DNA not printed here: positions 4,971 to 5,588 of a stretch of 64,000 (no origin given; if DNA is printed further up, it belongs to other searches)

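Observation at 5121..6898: Tandem operon of five small paralogous lipoproteins sharing a two-cysteine GWxDGC ... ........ signature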

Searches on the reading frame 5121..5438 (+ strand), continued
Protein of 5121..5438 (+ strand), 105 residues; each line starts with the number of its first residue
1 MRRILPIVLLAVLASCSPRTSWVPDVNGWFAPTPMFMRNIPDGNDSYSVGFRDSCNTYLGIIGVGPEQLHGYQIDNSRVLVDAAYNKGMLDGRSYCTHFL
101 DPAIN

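Call 32: find_homologous_proteins(query=A4, max_evalue=0.001)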
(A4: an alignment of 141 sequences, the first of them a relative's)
Query A4 (141 sequences) (145 aa, profile of the alignment): 39 proteins with E <= 0.001 among 1609 candidates.
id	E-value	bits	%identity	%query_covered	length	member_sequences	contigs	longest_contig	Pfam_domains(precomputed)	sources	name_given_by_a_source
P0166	1.0e-44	171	36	64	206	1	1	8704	-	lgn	-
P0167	3.6e-44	169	35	64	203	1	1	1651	-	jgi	jgi:hypothetical protein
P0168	6.2e-44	168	35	64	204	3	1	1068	-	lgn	-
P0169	2.6e-43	166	36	61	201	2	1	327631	-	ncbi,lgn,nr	ncbi:MAG: hypothetical protein K0R63_717 [Rickettsiales bacterium]|nr:hypothetical protein [Ricketts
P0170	2.9e-43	166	35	62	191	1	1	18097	-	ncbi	-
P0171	4.8e-43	165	36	64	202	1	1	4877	-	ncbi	-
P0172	5.3e-43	165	35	64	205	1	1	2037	-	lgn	-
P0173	1.0e-42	164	39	64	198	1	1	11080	-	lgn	-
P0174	2.3e-42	163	35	64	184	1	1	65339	-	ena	-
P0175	4.9e-42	162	35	61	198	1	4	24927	-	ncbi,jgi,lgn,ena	jgi:hypothetical protein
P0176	1.5e-41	161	34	83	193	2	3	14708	-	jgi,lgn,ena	-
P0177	2.0e-41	160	40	64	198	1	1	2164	-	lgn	-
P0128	5.1e-41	159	32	61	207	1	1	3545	-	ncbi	-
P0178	7.3e-41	158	35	64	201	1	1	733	-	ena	-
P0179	8.3e-41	158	37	63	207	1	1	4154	-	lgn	-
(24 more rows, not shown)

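Call 35: search_solved_structures(query=A5, max_evalue=10, show_alignments=2)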
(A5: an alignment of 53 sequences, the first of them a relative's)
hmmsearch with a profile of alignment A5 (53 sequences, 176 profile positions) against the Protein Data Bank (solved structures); distinct sequences matched with E-value up to 10: 5.
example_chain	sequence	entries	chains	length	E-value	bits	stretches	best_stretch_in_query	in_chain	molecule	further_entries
8a60_B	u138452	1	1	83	0.09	15.8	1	7-43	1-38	Lytic conversion lipoprotein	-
6dsp_A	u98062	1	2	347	0.17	14.9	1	90-111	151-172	Autoinducer 2-binding protein LsrB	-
7o3j_C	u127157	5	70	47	0.49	13.4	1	7-50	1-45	TrwH protein | TrwH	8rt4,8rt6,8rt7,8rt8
1wt9_A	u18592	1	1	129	1.3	12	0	86-104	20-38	agkisacutacin A chain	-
1iod_A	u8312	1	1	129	1.8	11.5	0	86-104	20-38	COAGULATION FACTOR X BINDING PROTEIN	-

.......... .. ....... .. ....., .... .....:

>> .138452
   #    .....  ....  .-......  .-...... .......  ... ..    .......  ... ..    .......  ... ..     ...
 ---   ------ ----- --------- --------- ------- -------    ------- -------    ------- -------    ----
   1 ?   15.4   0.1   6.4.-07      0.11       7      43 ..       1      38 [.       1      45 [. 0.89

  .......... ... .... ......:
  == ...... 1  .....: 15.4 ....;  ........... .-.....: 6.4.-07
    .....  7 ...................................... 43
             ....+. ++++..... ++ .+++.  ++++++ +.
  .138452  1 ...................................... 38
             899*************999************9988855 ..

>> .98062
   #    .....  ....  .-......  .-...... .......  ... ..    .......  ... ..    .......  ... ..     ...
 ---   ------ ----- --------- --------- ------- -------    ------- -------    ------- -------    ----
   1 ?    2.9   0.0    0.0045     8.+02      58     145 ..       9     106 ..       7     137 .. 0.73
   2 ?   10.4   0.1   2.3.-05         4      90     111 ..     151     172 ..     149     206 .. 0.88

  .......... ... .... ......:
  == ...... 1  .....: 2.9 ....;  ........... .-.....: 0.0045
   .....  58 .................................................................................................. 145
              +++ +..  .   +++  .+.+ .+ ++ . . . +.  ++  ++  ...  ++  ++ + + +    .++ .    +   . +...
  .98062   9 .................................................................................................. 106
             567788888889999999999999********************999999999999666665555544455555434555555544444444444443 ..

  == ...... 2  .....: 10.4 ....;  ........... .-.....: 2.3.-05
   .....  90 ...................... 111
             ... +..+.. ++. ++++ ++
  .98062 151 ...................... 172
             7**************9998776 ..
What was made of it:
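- On Secretin pilotins / Tad accessory lipoproteins (PulS_OutS, TadD, RcpB, Pilus_CpaD): The PDB profile search returned only signal-peptide hits (call 35).
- Tried and rejected: The PDB sequence profile search returned only signal-peptide hits to unrelated lipoproteins (call 35).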

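Call 42: predict_structure(alignment_id=A5)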
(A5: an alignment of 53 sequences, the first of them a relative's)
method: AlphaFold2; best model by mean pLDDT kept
length: 145 residues; sequences in the alignment: 53
mean_pLDDT: 76.4   pTM: 0.57
mean pLDDT of the five models: 76.4, 75.9, 74.7, 74.3, 72.6
residues with pLDDT >= 90: 57; 70-90: 26; 50-70: 57; < 50: 5
segments of 3 or more residues with pLDDT < 50: none
pLDDT, mean of each block of 10 residues (from residue 1): 91 71 55 88 95 89 93 97 96 79 56 55 58 54 61
secondary structure, 60 per line:
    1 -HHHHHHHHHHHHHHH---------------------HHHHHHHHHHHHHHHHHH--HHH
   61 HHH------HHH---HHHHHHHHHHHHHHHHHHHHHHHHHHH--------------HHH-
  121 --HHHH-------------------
elements in order: H2-16 H38-55 H58-63 H76-102 H123-126

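Call 44: fold_search(model_id=the predicted structure, library=pdb)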
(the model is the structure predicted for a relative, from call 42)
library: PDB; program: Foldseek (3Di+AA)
matches with E <= 10: 8; with E <= 0.001: 0
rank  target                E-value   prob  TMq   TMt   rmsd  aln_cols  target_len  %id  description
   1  4nqw_B                4.3e+00  0.12  0.26  0.46  10.6        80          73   11  Structure of Mycobacterium tuberculosis extracytoplasmic function sigma factor SigK in complex with the cytosolic doma (released 2014-01-22)
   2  3r1x_A                5.4e+00  0.08  0.24  0.13  12.6        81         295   10  Crystal structure of 2-oxo-3-deoxygalactonate kinase from Klebsiella pneumoniae (released 2011-04-13)
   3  3drw_B                5.4e+00  0.06  0.16  0.06   9.2        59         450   12  Crystal Structure of a Phosphofructokinase from Pyrococcus horikoshii OT3 with AMP (released 2008-12-23)
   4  7w5z_7L               6.4e+00  0.01  0.13  0.14  13.3       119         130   14  Cryo-EM structure of Tetrahymena thermophila mitochondrial complex IV, composite dimer model (released 2022-04-06)
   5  2jrm_MODEL_1_A        7.6e+00  0.11  0.23  0.49   6.0        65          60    9  Solution NMR structure of ribosome modulation factor VP1593 from Vibrio parahaemolyticus. Northeast Structural (released 2007-07-17)
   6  8h2i_bR               8.9e+00  0.02  0.18  0.18  18.7       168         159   10  Near-atomic structure of five-fold averaged PBCV-1 capsid (released 2022-11-16)
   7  6wk3_A                9.5e+00  0.02  0.16  0.16  12.6        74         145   16  Engineered carbene transferase RmaNOD Q52V, putative nitric oxide dioxygenase from Rhodothermus marinus (released 2020-07-08)
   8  4cni_C                9.5e+00  0.02  0.17  0.15  17.3       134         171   15  Crystal structure of the Fab portion of Olokizumab in complex with IL- 6 (released 2014-04-30)

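Call 48: search_protein_families(library=pfam, proteins=[L053:4887-6371:+, L050:4044-4976:+, L033:8367-9152:+, L023:2580-3437:+, L019:7589-8845:+, L039:10265-10885:+, L030:11761-12195:+, L050:6400-6861:+, L008:2496-3860:+, L017:10862-12058:+], max_evalue=0.01)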
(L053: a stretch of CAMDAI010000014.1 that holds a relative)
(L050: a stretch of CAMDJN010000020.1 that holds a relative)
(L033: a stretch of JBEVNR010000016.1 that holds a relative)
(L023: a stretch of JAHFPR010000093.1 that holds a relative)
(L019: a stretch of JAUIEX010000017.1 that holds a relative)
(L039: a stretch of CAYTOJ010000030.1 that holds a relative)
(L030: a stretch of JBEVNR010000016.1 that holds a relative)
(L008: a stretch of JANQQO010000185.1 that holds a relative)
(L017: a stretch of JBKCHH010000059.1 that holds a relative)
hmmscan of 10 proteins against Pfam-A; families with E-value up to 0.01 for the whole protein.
L053:4887-6371:+ (494 aa): 4 families
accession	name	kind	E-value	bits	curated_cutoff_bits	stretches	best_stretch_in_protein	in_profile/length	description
PF21478.3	GcvP2_C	-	1.1e-27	96.7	27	1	359-457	5-105/122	Glycine dehydrogenase, C-terminal domain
PF02347.22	GDC-P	-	5.7e-17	62.1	26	2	41-311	36-291/429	Glycine cleavage system P-protein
PF00266.25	Aminotran_5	-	5.9e-10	39.1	21.5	1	151-284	76-207/371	Aminotransferase class-V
PF01212.27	Beta_elim_lyase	-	7.4e-05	22.7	27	1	173-285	80-207/288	Beta-eliminating lyase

L050:4044-4976:+ (310 aa): 3 families
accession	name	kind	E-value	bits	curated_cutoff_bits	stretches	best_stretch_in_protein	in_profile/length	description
PF02355.23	SecD_SecF_C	-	2.8e-67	226.2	20.5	1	109-291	4-186/189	Protein export membrane protein SecD/SecF, C-terminal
PF07549.19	Sec_GG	-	3.6e-08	33.1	20.3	1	36-62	1-27/28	SecD/SecF GG Motif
PF01235.23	Na_Ala_symp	-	0.0089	15.8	24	0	190-289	98-177/392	Sodium:alanine symporter family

L033:8367-9152:+ (261 aa): 0 families

L023:2580-3437:+ (285 aa): 1 family
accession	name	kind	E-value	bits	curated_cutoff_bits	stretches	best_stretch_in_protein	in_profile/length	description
PF02569.21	Pantoate_ligase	-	5.8e-94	314.6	20.7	1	7-283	2-267/268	Pantoate-beta-alanine ligase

L019:7589-8845:+ (418 aa): 3 families
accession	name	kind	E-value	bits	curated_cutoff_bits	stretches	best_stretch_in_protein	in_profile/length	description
PF01595.25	CNNM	-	2.8e-48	164.4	28.4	1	6-181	1-177/181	Cyclin M transmembrane N-terminal domain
PF03471.22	CorC_HlyC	-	2.4e-17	63.1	27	1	343-417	3-79/81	Transporter associated domain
PF00571.33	CBS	-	4.2e-15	56.3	24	2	279-326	9-56/57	CBS domain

L039:10265-10885:+ (206 aa): 1 family
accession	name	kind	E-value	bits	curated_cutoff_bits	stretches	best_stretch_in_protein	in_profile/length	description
PF01725.21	Ham1p_like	-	1.2e-57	195.3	22.5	1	4-191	1-185/186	Ham1 family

L030:11761-12195:+ (144 aa): 2 families
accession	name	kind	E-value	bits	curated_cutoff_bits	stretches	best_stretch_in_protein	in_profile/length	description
PF02082.26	Rrf2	-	2.1e-37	128.7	30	1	2-136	1-131/132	Iron-dependent Transcriptional regulator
PF03444.21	HrcA_DNA-bdg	-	5.7e-06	26.3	21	1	1-71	1-70/79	Winged helix-turn-helix transcription repressor, HrcA DNA-binding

L050:6400-6861:+ (153 aa): 2 families
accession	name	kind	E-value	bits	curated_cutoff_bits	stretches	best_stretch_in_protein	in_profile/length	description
PF03364.25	Polyketide_cyc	-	4.4e-26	92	23.4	1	10-143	1-126/126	Polyketide cyclase / dehydrase and lipid transport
PF10604.15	Polyketide_cyc2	-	1.2e-05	26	27.4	1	1-142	1-133/142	Polyketide cyclase / dehydrase and lipid transport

L008:2496-3860:+ (454 aa): 1 family
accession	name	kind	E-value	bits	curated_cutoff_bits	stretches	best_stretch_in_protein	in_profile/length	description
PF01619.24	Pro_dh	-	1.1e-37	130.5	27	1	77-385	2-268/278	Proline dehydrogenase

L017:10862-12058:+ (398 aa): 3 families
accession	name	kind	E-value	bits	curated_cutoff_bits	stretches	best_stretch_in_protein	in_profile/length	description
PF01053.26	Cys_Met_Meta_PP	-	1.8e-128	428.8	27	1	17-398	2-380/381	Cys/Met metabolism PLP-dependent enzyme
PF00155.27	Aminotran_1_2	-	2.6e-07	30.6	19.7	1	66-270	38-270/361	Aminotransferase class I and II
PF06838.17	Met_gamma_lyase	-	0.00057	19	24.2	1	73-236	59-244/405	Methionine gamma-lyase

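Call 53: search_protein_families(library=pfam, proteins=[L019:10735-11859:-, L019:11873-13072:-, L009:12052-15162:-, L009:10635-12107:-, L009:15165-16268:-, L018:3789-5408:+, L047:6558-8186:+, L043:7373-8167:-, L043:4927-7245:+, L024:8538-8978:+], max_evalue=0.001)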
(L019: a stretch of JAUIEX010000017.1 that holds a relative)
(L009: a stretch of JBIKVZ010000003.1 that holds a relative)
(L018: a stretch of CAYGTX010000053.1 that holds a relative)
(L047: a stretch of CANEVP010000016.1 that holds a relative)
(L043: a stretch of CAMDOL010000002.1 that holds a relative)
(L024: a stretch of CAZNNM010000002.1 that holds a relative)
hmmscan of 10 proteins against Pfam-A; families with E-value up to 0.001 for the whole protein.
L019:10735-11859:- (374 aa): 2 families
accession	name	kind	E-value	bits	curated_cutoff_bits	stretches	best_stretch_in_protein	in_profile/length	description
PF00437.27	T2SSE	-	4.3e-36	124.8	24.9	1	116-273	132-279/370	Type II/IV secretion system protein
PF13401.12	AAA_22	-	0.0005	20.8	27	0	125-181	4-50/130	AAA domain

L019:11873-13072:- (399 aa): 11 families
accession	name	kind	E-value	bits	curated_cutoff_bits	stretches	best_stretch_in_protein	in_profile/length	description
PF00437.27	T2SSE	-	8.5e-54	183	24.9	1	5-351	13-342/370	Type II/IV secretion system protein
PF13191.12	AAA_16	-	2e-05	25.6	32.6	1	120-200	20-108/167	AAA ATPase domain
PF13401.12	AAA_22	-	2.2e-05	25.2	27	1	123-204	4-91/130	AAA domain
PF25199.1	nSTAND_NTPase5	-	2.5e-05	24.6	34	1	117-166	34-83/145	Novel STAND NTPase 5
PF04851.21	ResIII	-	2.7e-05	24.6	22.5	1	116-246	16-151/164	Type III restriction enzyme, res subunit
PF13476.12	AAA_23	-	9.2e-05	23.6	27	1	121-144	16-39/201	AAA domain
PF13604.12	AAA_30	-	9.2e-05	22.7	27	1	115-157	9-47/191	AAA domain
PF24883.2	NPHP3_N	-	0.00015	22.4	24.8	1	123-244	21-132/164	Nephrocystin 3, N-terminal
PF13555.12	AAA_29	-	0.0002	21.5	27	1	121-144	19-42/61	P-loop containing region of AAA domain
PF13245.12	AAA_19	-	0.00031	21.4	25.1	0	121-183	8-67/134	AAA domain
PF00004.35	AAA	-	0.00045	21.1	21.2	1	127-209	1-69/131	ATPase family associated with various cellular activities (AAA)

L009:12052-15162:- (1036 aa): 2 families
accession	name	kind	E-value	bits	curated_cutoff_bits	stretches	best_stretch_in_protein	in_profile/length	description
PF00873.25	ACR_tran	-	4.9e-295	981.7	28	1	4-1011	2-1020/1021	AcrB/AcrD/AcrF family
PF03176.21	MMPL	-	8.3e-15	55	20.5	2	822-1015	106-306/333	MMPL family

L009:10635-12107:- (490 aa): 1 family
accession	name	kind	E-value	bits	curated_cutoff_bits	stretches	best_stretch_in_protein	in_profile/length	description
PF02321.23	OEP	-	2.4e-54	184.4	22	2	301-483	5-187/187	Outer membrane efflux protein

L009:15165-16268:- (367 aa): 3 families
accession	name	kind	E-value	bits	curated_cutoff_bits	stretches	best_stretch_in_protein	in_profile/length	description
PF16576.10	HlyD_D23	-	6.4e-26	91.4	30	1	47-260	2-212/214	Barrel-sandwich domain of CusB or HlyD membrane-fusion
PF13437.12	HlyD_3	-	7.3e-14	52.8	22.2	1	159-259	2-106/106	HlyD family secretion protein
PF13533.13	Biotin_lipoyl_2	-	2.9e-08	33.8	29.8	1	63-94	1-32/32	Biotin-lipoyl like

L018:3789-5408:+ (539 aa): 1 family
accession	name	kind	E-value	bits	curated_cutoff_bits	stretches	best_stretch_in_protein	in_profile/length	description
PF01235.23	Na_Ala_symp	-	1.5e-120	403.6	24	1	126-524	8-387/392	Sodium:alanine symporter family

L047:6558-8186:+ (542 aa): 2 families
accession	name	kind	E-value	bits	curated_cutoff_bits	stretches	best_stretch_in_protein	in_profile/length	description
PF00884.28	Sulfatase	-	1.4e-38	133.4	25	1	234-522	3-301/301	Sulfatase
PF08019.17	EptA_B_N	-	2.1e-06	28.1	22.3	1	63-199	4-149/152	Phosphoethanolamine transferase EptA/EptB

L043:7373-8167:- (264 aa): 2 families
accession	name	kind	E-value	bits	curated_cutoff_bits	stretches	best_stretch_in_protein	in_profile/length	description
PF01728.25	FtsJ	-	9.7e-55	185.7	24.1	1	47-261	1-181/181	FtsJ-like methyltransferase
PF13489.12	Methyltransf_23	-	0.00042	20.5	27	0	62-128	17-88/164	Methyltransferase domain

L043:4927-7245:+ (772 aa): 6 families
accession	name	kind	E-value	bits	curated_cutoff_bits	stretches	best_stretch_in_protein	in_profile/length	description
PF01580.24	FtsK_SpoIIIE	-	2.7e-72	243.2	24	1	380-597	4-221/221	FtsK/SpoIIIE family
PF17854.6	FtsK_alpha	-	6e-26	91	22.9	1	269-370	1-101/101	FtsK alpha domain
PF09397.16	FtsK_gamma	-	2.2e-23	82.2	30.6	1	712-771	2-61/63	Ftsk gamma domain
PF13491.11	FtsK_4TM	-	1.2e-20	74.3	23.1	1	16-169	6-162/171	4TM region of DNA translocase FtsK/SpoIIIE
PF01935.23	DUF87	-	0.00048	20.7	23.2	1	406-454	13-60/220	Helicase HerA, central domain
PF12846.13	AAA_10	-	0.0008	19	27.5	0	414-455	21-58/362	AAA-like domain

L024:8538-8978:+ (146 aa): 0 families
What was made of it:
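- A PilT/PilU-like pair sits beside L019 (call 53). A PilT/PilU-like ATPase pair is convergent right after the L019 cassette (call 53).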

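Call 57: search_protein_families(library=pfam, alignment_id=A4, max_evalue=1)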
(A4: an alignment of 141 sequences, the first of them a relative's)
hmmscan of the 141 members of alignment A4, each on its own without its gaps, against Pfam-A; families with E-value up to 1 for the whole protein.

A. member 1, P0003 (145 aa): 1 family
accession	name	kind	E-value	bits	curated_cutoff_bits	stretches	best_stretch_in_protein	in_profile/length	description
PF08139.17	LPAM_1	-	0.014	16.3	20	1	1-17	1-18/18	Prokaryotic membrane lipoprotein lipid attachment site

B. families by the number of members that match (of 141 scanned): 27 families (the first 25 are shown)
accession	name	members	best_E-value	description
PF08139.17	LPAM_1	10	0.00014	Prokaryotic membrane lipoprotein lipid attachment site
PF20487.3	DUF6726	2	0.03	Family of unknown function (DUF6726)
PF05432.16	BSP_II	1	0.003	Bone sialoprotein II (BSP-II)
PF18692.7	DUF5640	1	0.014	Family of unknown function (DUF5640)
PF03567.20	Sulfotransfer_2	1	0.021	Sulfotransferase family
PF13253.11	DUF4044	1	0.031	Protein of unknown function (DUF4044)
PF00835.24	SNAP-25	1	0.043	SNAP-25 family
PF02537.21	CRCB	1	0.045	CrcB-like protein, Camphor Resistance (CrcB)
PF13315.11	DUF4085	1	0.069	Protein of unknown function (DUF4085)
PF13634.11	Nucleoporin_FG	1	0.071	Nucleoporin FG repeat region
PF21795.3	JAG1-like_EGF2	1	0.08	Protein jagged-1-like, atypical EGF2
PF25031.1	SBSPON_C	1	0.083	SBSPON-like, C-terminal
PF10962.13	DUF2764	1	0.095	Protein of unknown function (DUF2764)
PF18907.5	DUF5662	1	0.11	Family of unknown function (DUF5662)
PF22872.1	DUF7018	1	0.12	Domain of unknown function (DUF7018)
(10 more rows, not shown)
